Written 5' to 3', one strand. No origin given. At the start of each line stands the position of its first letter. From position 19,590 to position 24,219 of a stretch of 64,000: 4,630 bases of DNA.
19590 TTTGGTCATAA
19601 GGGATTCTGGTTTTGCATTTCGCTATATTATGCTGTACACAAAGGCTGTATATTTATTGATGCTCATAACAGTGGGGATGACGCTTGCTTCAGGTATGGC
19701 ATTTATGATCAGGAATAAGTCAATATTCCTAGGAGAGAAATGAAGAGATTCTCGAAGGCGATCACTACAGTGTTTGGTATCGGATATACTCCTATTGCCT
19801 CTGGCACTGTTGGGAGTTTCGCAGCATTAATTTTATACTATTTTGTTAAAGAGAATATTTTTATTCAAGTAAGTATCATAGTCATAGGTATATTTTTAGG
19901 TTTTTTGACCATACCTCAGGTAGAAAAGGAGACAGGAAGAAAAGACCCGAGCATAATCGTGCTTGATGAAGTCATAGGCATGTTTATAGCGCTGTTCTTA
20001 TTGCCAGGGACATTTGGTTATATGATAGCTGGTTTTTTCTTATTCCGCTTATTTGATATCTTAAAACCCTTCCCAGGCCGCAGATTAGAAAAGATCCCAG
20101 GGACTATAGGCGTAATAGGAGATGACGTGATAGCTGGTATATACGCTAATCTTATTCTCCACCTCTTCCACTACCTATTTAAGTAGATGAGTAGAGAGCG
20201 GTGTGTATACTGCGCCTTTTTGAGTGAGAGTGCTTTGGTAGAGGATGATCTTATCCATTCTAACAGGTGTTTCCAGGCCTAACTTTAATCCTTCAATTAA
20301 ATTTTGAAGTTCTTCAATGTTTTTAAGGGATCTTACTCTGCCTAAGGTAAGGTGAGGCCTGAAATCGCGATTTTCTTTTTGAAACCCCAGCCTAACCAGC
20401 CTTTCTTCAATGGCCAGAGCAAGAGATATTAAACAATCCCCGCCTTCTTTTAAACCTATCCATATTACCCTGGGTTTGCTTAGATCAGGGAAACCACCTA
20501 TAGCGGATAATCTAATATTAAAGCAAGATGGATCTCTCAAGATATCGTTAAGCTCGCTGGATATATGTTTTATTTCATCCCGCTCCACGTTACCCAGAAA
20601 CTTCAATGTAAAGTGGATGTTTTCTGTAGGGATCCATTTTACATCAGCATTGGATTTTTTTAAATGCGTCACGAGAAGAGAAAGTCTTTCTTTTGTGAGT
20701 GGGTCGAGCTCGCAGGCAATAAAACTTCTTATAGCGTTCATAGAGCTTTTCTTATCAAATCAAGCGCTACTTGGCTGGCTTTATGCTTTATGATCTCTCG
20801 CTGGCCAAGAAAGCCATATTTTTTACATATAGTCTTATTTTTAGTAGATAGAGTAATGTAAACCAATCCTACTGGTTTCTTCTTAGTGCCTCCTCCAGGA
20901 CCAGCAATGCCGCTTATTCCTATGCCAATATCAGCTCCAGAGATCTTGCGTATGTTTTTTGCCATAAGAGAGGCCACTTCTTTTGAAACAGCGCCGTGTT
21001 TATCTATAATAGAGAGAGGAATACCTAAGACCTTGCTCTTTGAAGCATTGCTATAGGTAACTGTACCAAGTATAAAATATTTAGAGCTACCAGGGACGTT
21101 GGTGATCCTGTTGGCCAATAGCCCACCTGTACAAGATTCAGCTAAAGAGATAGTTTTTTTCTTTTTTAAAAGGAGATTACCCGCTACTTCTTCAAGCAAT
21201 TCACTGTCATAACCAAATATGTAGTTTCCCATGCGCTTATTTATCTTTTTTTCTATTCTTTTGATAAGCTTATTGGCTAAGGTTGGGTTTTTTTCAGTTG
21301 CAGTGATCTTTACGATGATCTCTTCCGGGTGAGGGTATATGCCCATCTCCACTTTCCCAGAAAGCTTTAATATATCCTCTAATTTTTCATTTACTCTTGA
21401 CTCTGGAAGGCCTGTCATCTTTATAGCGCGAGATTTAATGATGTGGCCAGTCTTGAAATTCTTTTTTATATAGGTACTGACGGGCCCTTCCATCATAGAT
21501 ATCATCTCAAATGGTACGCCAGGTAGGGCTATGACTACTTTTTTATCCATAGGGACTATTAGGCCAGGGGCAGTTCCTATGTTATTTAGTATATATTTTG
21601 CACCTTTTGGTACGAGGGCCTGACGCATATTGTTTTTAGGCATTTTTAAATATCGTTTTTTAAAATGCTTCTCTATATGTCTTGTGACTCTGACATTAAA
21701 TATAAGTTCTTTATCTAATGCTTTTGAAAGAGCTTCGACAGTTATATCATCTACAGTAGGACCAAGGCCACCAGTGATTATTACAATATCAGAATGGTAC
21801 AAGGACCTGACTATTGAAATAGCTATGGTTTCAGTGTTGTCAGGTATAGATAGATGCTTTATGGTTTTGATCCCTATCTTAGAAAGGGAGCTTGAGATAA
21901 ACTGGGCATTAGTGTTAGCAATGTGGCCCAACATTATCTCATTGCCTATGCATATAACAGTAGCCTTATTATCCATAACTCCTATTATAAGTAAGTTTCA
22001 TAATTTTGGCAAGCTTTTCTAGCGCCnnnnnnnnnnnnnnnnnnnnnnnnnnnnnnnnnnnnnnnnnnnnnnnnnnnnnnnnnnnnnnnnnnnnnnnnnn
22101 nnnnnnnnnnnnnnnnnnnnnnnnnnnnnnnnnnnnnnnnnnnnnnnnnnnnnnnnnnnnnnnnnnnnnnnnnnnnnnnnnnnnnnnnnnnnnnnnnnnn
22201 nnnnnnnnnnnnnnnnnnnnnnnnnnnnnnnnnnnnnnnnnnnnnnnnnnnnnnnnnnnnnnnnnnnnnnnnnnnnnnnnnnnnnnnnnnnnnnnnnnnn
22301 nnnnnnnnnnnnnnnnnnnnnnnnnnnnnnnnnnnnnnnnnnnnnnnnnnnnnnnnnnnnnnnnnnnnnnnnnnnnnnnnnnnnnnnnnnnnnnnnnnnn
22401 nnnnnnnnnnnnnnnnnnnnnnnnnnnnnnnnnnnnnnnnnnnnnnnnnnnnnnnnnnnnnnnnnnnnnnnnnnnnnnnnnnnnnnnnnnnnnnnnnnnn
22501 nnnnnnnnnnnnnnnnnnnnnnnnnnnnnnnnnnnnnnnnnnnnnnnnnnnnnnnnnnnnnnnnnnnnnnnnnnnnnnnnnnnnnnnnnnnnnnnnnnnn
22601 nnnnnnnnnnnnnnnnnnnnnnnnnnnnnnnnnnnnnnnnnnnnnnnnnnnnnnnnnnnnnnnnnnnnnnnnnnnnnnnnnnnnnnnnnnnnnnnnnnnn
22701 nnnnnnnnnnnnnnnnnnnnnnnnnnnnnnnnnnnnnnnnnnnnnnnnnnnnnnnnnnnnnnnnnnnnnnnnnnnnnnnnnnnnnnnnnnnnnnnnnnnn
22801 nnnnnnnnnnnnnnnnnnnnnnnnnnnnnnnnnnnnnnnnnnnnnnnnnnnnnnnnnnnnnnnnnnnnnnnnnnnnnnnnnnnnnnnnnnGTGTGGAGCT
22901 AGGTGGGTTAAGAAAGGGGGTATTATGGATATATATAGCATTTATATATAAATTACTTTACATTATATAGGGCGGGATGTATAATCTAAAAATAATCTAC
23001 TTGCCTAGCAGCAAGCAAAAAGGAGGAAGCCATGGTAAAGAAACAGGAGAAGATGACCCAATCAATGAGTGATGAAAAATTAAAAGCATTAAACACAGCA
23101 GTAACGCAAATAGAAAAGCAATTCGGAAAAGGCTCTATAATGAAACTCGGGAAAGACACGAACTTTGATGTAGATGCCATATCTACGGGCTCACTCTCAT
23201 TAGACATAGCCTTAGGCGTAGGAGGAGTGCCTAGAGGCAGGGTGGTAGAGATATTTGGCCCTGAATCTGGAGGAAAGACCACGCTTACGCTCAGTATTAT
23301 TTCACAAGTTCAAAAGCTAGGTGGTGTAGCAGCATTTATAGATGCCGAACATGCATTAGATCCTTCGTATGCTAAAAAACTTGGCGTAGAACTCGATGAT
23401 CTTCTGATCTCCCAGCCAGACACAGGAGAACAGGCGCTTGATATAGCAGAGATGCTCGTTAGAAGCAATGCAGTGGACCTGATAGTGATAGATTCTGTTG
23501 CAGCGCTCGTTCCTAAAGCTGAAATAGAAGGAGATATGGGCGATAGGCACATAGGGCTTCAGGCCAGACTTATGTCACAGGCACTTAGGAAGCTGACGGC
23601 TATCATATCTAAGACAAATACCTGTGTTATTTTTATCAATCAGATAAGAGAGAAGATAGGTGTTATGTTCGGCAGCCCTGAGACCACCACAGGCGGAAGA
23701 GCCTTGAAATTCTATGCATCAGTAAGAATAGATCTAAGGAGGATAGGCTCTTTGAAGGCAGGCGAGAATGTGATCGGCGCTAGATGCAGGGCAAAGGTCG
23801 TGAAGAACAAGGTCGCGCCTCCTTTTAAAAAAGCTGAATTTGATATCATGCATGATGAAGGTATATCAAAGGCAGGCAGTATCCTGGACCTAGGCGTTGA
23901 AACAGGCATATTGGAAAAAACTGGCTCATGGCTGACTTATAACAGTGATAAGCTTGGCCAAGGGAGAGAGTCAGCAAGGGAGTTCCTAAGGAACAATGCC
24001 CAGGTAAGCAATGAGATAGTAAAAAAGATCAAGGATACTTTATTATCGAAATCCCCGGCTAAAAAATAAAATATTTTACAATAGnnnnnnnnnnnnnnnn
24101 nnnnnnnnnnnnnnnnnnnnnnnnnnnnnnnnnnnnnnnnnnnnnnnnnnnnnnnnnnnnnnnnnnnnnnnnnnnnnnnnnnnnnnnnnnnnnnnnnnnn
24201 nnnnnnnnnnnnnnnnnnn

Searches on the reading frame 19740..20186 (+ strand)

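Call 47: search_protein_families(library=pfam, proteins=[window:19740-20186:+], max_evalue=0.00001)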
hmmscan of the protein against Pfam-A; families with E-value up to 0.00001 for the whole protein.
window:19740-20186:+ (148 aa): 1 family
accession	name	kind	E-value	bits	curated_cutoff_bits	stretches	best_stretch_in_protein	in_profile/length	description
PF04608.18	PgpA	-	9.9e-42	142.7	28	1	8-144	2-141/141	Phosphatidylglycerophosphatase A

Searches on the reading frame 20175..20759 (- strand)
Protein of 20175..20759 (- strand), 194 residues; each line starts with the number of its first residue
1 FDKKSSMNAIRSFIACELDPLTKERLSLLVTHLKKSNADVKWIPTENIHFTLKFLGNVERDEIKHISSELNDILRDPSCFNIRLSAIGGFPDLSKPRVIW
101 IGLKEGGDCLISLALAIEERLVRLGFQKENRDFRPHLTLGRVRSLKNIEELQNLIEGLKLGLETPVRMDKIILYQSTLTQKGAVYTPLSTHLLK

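Call 47: search_protein_families(library=pfam, proteins=[window:20175-20759:-], max_evalue=0.00001)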
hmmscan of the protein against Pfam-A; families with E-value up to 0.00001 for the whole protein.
window:20175-20759:- (194 aa): 3 families
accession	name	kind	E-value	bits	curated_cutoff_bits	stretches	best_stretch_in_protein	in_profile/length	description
PF02834.22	LigT_PEase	-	5.7e-25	87.7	23.3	2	22-100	7-87/87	LigT like Phosphoesterase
PF13563.12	2_5_RNA_ligase2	-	1.9e-12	47.9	27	1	30-171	9-143/152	2'-5' RNA ligase superfamily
PF10469.15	AKAP7_NLS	-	8.3e-08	32.8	24.4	1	39-153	33-160/208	AKAP7 2'5' RNA ligase-like domain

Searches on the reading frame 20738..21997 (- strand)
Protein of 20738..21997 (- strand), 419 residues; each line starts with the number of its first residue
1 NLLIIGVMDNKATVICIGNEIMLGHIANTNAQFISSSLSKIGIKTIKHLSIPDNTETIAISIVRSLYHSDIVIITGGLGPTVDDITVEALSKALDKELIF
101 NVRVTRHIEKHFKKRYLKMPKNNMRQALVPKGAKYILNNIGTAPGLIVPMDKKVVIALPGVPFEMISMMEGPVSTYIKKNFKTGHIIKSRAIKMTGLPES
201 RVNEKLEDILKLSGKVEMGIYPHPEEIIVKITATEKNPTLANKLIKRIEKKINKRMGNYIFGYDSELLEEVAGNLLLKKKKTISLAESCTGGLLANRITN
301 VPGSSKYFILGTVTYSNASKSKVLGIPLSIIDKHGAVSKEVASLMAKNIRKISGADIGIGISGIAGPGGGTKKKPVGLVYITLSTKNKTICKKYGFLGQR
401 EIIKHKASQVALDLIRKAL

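Call 47: search_protein_families(library=pfam, proteins=[window:20738-21997:-], max_evalue=0.00001)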
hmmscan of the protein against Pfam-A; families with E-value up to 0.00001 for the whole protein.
window:20738-21997:- (419 aa): 3 families
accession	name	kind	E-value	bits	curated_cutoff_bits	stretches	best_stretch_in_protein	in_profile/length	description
PF02464.23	CinA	-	4.7e-54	182.6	23.5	1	268-419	4-155/155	Competence-damaged protein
PF00994.29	MoCF_biosynth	-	3.8e-32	111.4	26.6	1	14-176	2-141/144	Probable molybdopterin binding domain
PF18146.6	CinA_KH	-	2.8e-19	69.4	27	1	189-262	1-73/73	Damage-inducible protein CinA KH domain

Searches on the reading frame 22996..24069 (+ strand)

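Call 47: search_protein_families(library=pfam, proteins=[window:22996-24069:+], max_evalue=0.00001)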
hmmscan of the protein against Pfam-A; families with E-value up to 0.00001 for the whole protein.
window:22996-24069:+ (357 aa): 3 families
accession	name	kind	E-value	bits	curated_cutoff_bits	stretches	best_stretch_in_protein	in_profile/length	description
PF00154.27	RecA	-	1.3e-141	471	27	1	30-291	1-262/262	recA bacterial DNA recombination protein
PF21096.2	RecA_C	-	1.1e-20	74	27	1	294-349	1-56/57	RecA C-terminal domain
PF08423.17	Rad51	-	1.6e-10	41.1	22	1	61-249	7-211/244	Rad51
